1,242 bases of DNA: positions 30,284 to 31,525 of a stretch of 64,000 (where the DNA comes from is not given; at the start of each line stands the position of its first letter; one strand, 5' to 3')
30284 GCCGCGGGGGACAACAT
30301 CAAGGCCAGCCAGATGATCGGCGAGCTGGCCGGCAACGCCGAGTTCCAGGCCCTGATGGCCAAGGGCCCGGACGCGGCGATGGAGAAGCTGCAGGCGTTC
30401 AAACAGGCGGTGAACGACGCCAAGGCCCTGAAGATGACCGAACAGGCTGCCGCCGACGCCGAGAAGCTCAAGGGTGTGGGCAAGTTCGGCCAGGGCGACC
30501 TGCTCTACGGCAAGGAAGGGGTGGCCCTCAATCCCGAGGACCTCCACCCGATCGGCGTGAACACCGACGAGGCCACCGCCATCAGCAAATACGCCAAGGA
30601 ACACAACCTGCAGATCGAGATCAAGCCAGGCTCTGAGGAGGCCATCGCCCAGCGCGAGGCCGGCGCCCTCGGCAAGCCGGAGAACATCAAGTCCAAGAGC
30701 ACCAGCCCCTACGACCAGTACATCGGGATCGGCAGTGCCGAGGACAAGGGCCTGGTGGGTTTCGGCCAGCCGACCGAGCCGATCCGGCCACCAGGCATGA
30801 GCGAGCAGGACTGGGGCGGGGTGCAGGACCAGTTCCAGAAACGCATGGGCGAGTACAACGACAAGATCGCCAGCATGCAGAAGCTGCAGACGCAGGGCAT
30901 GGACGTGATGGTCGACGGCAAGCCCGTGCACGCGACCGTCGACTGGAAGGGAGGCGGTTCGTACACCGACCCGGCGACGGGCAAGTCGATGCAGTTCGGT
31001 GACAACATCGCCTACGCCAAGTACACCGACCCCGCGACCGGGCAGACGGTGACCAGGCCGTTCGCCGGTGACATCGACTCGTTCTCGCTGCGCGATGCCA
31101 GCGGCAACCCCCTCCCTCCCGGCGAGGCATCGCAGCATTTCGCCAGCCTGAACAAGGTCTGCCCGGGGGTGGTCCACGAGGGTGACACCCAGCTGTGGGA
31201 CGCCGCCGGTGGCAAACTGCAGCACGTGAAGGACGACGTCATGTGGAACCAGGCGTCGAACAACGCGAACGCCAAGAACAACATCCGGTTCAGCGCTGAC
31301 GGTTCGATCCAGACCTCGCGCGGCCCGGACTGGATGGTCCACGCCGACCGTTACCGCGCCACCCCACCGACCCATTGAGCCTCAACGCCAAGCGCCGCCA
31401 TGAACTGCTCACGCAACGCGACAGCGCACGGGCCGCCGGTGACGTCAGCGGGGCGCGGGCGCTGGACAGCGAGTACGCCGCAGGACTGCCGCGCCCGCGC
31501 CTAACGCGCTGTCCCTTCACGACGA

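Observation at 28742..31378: Polytopic membrane protein ending in an ExoY/CyaA/edema-factor-type (class II) nucleotidyl-cyclase signature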

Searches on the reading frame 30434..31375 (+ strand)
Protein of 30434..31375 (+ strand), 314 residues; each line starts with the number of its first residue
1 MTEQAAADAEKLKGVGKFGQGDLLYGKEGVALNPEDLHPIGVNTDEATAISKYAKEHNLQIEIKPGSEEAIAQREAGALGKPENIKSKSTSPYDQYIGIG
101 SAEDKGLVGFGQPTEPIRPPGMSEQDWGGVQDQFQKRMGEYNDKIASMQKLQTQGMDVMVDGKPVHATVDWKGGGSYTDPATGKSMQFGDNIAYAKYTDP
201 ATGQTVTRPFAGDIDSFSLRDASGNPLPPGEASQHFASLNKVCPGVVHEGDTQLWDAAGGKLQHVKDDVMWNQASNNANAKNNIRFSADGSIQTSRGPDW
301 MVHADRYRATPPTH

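Call 12: search_solved_structures(query=A2, max_evalue=10, show_alignments=5)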
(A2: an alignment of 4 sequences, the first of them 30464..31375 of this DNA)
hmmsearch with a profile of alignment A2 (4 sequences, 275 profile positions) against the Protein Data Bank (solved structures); distinct sequences matched with E-value up to 10: 4.
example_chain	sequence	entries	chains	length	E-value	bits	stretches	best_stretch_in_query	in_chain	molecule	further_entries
9m5f_A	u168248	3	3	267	0.027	17.1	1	64-181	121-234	AB hydrolase-1 domain-containing protein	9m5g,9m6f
6l7m_A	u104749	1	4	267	0.074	15.7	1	64-182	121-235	AB hydrolase-1 domain-containing protein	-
3vlb_B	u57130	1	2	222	0.92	12.1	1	168-207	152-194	Xyloglucan-specific endo-beta-1,4-glucanase A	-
3vl8_A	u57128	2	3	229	0.97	12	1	168-207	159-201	Xyloglucan-specific endo-beta-1,4-glucanase A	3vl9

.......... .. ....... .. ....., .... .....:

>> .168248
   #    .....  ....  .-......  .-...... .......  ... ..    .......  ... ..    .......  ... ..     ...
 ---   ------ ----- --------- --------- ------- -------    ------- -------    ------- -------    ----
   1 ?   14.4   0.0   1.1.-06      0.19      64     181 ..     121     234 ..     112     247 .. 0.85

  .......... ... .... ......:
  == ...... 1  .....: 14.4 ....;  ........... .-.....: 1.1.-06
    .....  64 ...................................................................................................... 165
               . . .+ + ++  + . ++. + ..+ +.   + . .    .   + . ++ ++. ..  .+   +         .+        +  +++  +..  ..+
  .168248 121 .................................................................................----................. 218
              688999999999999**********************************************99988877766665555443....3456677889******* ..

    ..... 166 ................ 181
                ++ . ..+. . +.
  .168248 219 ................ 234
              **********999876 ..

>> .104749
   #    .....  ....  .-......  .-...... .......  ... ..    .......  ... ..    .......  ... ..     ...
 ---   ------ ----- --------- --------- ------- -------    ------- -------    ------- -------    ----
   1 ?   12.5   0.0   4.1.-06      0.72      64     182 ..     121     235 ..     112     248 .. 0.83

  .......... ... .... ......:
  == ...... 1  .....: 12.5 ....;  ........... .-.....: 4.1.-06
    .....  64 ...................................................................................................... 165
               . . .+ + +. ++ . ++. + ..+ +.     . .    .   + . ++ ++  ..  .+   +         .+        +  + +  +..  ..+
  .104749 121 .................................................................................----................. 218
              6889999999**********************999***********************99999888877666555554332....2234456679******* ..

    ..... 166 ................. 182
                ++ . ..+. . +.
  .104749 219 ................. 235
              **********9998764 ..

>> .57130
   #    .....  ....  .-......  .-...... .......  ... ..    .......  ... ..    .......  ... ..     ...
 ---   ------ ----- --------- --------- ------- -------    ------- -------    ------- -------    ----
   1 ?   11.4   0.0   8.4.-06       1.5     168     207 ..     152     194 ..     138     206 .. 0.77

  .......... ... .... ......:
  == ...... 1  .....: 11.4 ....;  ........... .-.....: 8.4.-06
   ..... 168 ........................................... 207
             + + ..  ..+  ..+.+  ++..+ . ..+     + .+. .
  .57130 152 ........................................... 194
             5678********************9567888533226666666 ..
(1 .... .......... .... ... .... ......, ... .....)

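Call 21: search_protein_representatives(alignment_id=A2)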
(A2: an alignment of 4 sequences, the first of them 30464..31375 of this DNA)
Query: 4 sequences, 275 profile positions. Proteins with E-value up to 0.001 (for the whole library): 290; up to 1e-10: 59; up to 1e-30: 7. The best 150 are listed.
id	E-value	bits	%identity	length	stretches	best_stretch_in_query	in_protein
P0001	9.2e-159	543.5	-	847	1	1-275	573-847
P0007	2.3e-101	355.2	-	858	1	3-266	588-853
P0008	1.5e-78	280.4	-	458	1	3-267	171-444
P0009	1.1e-67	244.8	-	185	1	120-275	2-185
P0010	8.3e-42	159.9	-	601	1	4-258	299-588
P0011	9.5e-37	143.3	-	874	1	5-268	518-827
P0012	2.0e-36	142.3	-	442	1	18-271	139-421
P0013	3.9e-25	105.2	-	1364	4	15-144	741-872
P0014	8.3e-25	104.2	-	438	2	11-116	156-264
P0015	7.5e-24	101.0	-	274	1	79-268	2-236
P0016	1.7e-22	96.6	-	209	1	107-270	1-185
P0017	4.4e-20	88.6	-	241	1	45-258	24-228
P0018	3.8e-19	85.6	-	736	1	5-144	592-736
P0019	1.3e-18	83.8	-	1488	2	30-151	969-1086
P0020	9.4e-18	81.0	-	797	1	35-144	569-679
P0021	2.1e-17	79.9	-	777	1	29-145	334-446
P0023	1.5e-16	77.1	-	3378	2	13-144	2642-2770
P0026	5.4e-16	75.2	-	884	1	15-241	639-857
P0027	1.2e-15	74.1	-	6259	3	24-145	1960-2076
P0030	5.6e-15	71.9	-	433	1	16-242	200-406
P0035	2.4e-14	69.9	-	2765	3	44-132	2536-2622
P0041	1.2e-13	67.5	-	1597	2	33-133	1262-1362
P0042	1.3e-13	67.5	-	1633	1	13-166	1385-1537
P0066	1.3e-10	57.6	-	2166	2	15-152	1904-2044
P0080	3.6e-10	56.1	-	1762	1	26-154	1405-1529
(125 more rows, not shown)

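Call 22: search_protein_families(library=pfam, proteins=[P0007, P0008, P0010, P0011, P0012, P0013, P0014, P0019, P0021, P0026], max_evalue=0.01)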
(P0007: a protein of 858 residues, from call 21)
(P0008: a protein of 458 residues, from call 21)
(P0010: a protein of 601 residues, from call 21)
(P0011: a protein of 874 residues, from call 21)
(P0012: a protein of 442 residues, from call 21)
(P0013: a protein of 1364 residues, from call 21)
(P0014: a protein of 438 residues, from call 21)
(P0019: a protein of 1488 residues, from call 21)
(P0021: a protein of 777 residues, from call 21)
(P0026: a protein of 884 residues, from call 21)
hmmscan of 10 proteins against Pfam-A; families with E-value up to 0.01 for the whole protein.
P0007 (858 aa): 0 families

P0008 (458 aa): 0 families

P0010 (601 aa): 0 families

P0011 (874 aa): 0 families

P0012 (442 aa): 0 families

P0013 (1364 aa): 2 families
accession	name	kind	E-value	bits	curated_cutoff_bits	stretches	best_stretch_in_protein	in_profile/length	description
PF00191.25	Annexin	-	1.4e-06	28.8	25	1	216-272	2-57/66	Annexin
PF03497.21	Anthrax_toxA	-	0.0034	17.9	25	0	752-792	7-47/173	Anthrax toxin LF subunit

P0014 (438 aa): 0 families

P0019 (1488 aa): 0 families

P0021 (777 aa): 1 family
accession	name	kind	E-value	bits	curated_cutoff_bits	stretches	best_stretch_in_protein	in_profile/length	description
PF03497.21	Anthrax_toxA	-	6.6e-05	23.5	25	1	329-381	6-58/173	Anthrax toxin LF subunit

P0026 (884 aa): 1 family
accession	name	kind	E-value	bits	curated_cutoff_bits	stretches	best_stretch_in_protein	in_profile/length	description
PF01471.23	PG_binding_1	-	4.1e-15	56.1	23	1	55-117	1-57/57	Putative peptidoglycan binding domain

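Call 31: search_solved_structures(query=A3, max_evalue=10, show_alignments=4)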
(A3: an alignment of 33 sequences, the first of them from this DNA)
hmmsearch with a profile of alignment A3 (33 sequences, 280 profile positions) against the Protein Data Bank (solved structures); distinct sequences matched with E-value up to 10: 15.
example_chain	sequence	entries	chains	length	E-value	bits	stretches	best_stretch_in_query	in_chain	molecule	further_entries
8bjj_B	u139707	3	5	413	1.6e-05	27.9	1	28-89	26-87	Putative Adenylate cyclase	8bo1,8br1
1k8t_A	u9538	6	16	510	3.4e-05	26.8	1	33-89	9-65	CALMODULIN-SENSITIVE ADENYLATE CYCLASE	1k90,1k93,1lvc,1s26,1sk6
1pk0_A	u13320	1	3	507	3.6e-05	26.7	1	33-89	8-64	Calmodulin-sensitive adenylate cyclase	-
7p1h_A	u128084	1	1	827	3.8e-05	26.7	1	25-89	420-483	Maltose/maltodextrin-binding periplasmic protein,RTX-toxin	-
1xfu_A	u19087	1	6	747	4.4e-05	26.4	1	28-89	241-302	Calmodulin-sensitive adenylate cyclase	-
8bji_B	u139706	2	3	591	4.4e-05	26.4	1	30-89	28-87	Putative Adenylate cyclase,Profilin-1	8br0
1xfv_A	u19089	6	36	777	4.6e-05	26.4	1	28-89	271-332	Calmodulin-sensitive adenylate cyclase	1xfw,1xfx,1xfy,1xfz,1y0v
6uzb_H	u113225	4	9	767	4.6e-05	26.4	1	28-89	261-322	Calmodulin-sensitive adenylate cyclase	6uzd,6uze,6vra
1yrt_A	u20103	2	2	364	0.00023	24.1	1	34-89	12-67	Bifunctional hemolysin-adenylate cyclase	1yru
2col_A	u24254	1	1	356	0.00027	23.9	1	35-89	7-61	Bifunctional hemolysin-adenylate cyclase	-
1zot_A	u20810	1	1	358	0.00027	23.8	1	35-89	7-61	CyaA with C-terminal Calmodulin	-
8bjh_B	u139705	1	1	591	0.0026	20.6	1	30-73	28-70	Putative Adenylate cyclase,Profilin-1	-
5xnw_A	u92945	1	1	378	0.028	17.3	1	26-90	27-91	Adenylate cyclase ExoY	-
7p1g_M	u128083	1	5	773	0.085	15.7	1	26-90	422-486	Maltose/maltodextrin-binding periplasmic protein,Adenylate cyclase ExoY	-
5hy7_D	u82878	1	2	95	0.39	13.5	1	201-257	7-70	YSF3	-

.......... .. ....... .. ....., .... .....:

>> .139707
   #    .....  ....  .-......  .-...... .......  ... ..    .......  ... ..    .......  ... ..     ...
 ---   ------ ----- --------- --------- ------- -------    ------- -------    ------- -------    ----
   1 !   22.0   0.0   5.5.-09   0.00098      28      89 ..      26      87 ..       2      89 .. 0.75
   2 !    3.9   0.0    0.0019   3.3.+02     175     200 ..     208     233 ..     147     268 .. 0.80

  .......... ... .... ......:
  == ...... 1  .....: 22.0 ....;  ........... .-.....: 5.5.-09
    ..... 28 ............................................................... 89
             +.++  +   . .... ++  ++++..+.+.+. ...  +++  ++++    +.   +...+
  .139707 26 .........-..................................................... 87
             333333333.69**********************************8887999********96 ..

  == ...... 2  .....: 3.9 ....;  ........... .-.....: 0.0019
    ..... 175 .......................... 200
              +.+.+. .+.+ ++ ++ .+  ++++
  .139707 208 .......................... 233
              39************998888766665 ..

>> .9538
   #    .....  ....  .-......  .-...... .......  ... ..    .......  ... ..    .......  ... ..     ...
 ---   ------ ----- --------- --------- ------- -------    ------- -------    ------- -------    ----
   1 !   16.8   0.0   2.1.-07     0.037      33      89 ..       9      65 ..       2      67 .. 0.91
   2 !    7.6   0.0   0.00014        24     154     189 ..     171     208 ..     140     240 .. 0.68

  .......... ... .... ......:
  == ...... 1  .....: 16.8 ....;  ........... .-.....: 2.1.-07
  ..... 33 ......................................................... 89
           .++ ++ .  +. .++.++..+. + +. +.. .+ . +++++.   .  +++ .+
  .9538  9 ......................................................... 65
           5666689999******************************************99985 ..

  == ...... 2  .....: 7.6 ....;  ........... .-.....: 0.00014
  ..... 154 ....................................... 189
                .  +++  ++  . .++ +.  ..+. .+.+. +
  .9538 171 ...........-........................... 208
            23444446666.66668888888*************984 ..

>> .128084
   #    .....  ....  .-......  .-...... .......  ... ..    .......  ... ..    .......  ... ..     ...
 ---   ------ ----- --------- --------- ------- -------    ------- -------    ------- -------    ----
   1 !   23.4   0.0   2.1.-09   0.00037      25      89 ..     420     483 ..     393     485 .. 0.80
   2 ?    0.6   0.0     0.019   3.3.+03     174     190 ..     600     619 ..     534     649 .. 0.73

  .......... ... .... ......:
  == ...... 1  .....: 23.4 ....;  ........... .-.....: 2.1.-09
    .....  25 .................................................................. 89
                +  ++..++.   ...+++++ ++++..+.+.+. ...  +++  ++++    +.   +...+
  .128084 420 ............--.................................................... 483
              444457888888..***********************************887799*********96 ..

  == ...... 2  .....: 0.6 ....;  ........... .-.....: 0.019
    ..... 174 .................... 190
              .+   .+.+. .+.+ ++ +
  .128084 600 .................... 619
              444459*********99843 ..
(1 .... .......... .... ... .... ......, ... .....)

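Call 32: search_protein_families(library=pfam, alignment_id=A3, max_evalue=1)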
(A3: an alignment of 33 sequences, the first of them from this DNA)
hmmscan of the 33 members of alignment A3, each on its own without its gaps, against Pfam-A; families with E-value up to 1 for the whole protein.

A. member 1, seq(314 aa): 1 family
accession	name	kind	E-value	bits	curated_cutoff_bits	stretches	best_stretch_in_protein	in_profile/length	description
PF08265.16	YL1_C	-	0.14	12.4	22.6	0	195-203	9-17/29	YL1 nuclear protein C-terminal domain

B. families by the number of members that match (of 33 scanned): 16 families
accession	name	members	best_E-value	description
PF03497.21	Anthrax_toxA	15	2.7e-05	Anthrax toxin LF subunit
PF22391.1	DUF6975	1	0.019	Family of unknown function (DUF6975)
PF05739.25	SNARE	1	0.061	SNARE domain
PF12616.13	DUF3775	1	0.065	Protein of unknown function (DUF3775)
PF01979.26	Amidohydro_1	1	0.069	Amidohydrolase family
PF14684.11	Tricorn_C1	1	0.091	Tricorn protease C1 domain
PF25157.1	Vps8_C_schizo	1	0.11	Schizosaccharomyces Vps8, C-terminal domain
PF08265.16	YL1_C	1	0.14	YL1 nuclear protein C-terminal domain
PF07706.17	TAT_ubiq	1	0.16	Aminotransferase ubiquitination site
PF02365.20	NAM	1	0.18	No apical meristem (NAM) protein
PF13676.11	TIR_2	1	0.19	TIR domain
PF14270.11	DUF4358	1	0.25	Domain of unknown function (DUF4358)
PF14520.12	HHH_5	1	0.27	Helix-hairpin-helix domain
PF17292.8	POB3_N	1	0.27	POB3-like N-terminal PH domain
PF05854.16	MC1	1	0.32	Non-histone chromosomal protein MC1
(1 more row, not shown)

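Call 36: predict_structure(alignment_id=A3)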
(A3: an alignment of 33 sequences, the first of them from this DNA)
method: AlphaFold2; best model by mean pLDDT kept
length: 314 residues; sequences in the alignment: 33
mean_pLDDT: 90.4   pTM: 0.83
mean pLDDT of the five models: 90.4, 89.9, 89.5, 89.1, 84.7
residues with pLDDT >= 90: 228; 70-90: 61; 50-70: 19; < 50: 6
segments of 3 or more residues with pLDDT < 50: 312-314
pLDDT, mean of each block of 10 residues (from residue 1): 72 68 95 94 91 97 91 92 93 97 97 98 97 97 97 95 94 94 95 97 96 91 93 89 75 88 90 94 97 96 59 46
secondary structure, 60 per line:
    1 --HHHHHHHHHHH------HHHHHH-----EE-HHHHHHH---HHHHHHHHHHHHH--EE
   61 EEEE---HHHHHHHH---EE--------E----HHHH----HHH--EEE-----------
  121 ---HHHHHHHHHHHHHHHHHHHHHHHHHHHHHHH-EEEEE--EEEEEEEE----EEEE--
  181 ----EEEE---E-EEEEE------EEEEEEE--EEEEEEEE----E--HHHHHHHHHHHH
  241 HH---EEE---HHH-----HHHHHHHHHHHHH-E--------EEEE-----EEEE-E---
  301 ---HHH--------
elements in order: H3-13 H20-25 H34-40 H44-56 E59-64 H68-75 H94-97 E107-109 H124-154 E156-160 E163-170 E175-178 E185-188 E194-198 E205-211 E214-221 H229-242 E246-248 H260-272 E283-286 E292-295

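Call 39: fold_search(model_id=the predicted structure, library=pdb)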
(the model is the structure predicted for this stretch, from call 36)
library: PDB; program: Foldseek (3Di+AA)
matches with E <= 10: 555; with E <= 0.001: 24
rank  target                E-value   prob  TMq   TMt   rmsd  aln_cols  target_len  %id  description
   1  1sk6_B                6.2e-07  1.00  0.43  0.31  12.5       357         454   14  Crystal structure of the adenylyl cyclase domain of anthrax edema factor (EF) in complex with calmodulin, 3',5' cyclic (released 2004-06-08)
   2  1k8t                  7.0e-07  1.00  0.34  0.22  18.2       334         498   14  Crystal structure of the adenylyl cyclase domain of anthrax edema factor (EF) (released 2002-01-23)
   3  1k93_B                1.1e-06  1.00  0.34  0.23  17.7       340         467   14  Crystal structure of the adenylyl cyclase domain of anthrax edema factor (EF) in complex with calmodulin (released 2002-01-23)
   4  1k90_A                1.9e-06  1.00  0.41  0.28  14.4       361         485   14  Crystal structure of the adenylyl cyclase domain of anthrax edema factor (EF) in complex with calmodulin and 3' deoxy- (released 2002-01-23)
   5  1k90_C                2.7e-06  1.00  0.40  0.26  14.2       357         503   14  Crystal structure of the adenylyl cyclase domain of anthrax edema factor (EF) in complex with calmodulin and 3' deoxy- (released 2002-01-23)
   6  2col_A                5.0e-06  1.00  0.33  0.30  17.2       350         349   11  Crystal structure analysis of CyaA/C-Cam with Pyrophosphate (released 2006-01-24)
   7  1pk0_A                6.0e-06  1.00  0.39  0.27  15.2       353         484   14  Crystal Structure of the EF3-CaM complexed with PMEApp (released 2004-02-10)
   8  1pk0_B                6.4e-06  1.00  0.40  0.27  14.5       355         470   15  Crystal Structure of the EF3-CaM complexed with PMEApp (released 2004-02-10)
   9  1k90_B                8.7e-06  1.00  0.40  0.28  13.9       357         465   14  Crystal structure of the adenylyl cyclase domain of anthrax edema factor (EF) in complex with calmodulin and 3' deoxy- (released 2002-01-23)
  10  1sk6_A                9.2e-06  1.00  0.40  0.27  14.0       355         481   14  Crystal structure of the adenylyl cyclase domain of anthrax edema factor (EF) in complex with calmodulin, 3',5' cyclic (released 2004-06-08)
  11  1zot_A                1.2e-05  1.00  0.40  0.36  13.2       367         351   12  crystal structure analysis of the CyaA/C-Cam with PMEAPP (released 2005-08-09)
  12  5xnw                  2.1e-05  1.00  0.29  0.33  14.0       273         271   14  Crystal structure of ExoY, a unique nucleotidyl cyclase toxin from Pseudomonas aeruginosa (released 2018-05-30)
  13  6uzb_H                2.5e-05  1.00  0.30  0.15  18.1       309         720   13  Anthrax toxin protective antigen channels bound to edema factor (released 2020-03-04)
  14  8bo1_B                3.4e-05  1.00  0.26  0.21  14.9       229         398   11  ExoY Nucleotidyl Cyclase domain from Vibrio nigripulchritudo MARTX toxin, bound to Latrunculin-B-ATP-Mg-actin, and 3'- (released 2023-09-20)
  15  8br1_D                4.6e-05  1.00  0.26  0.21  14.8       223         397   12  ExoY Nucleotidyl Cyclase domain from Vibrio nigripulchritudo MARTX toxin, bound to Latrunculin-B-ATP-Mg-actin, and 3'- (released 2023-09-20)
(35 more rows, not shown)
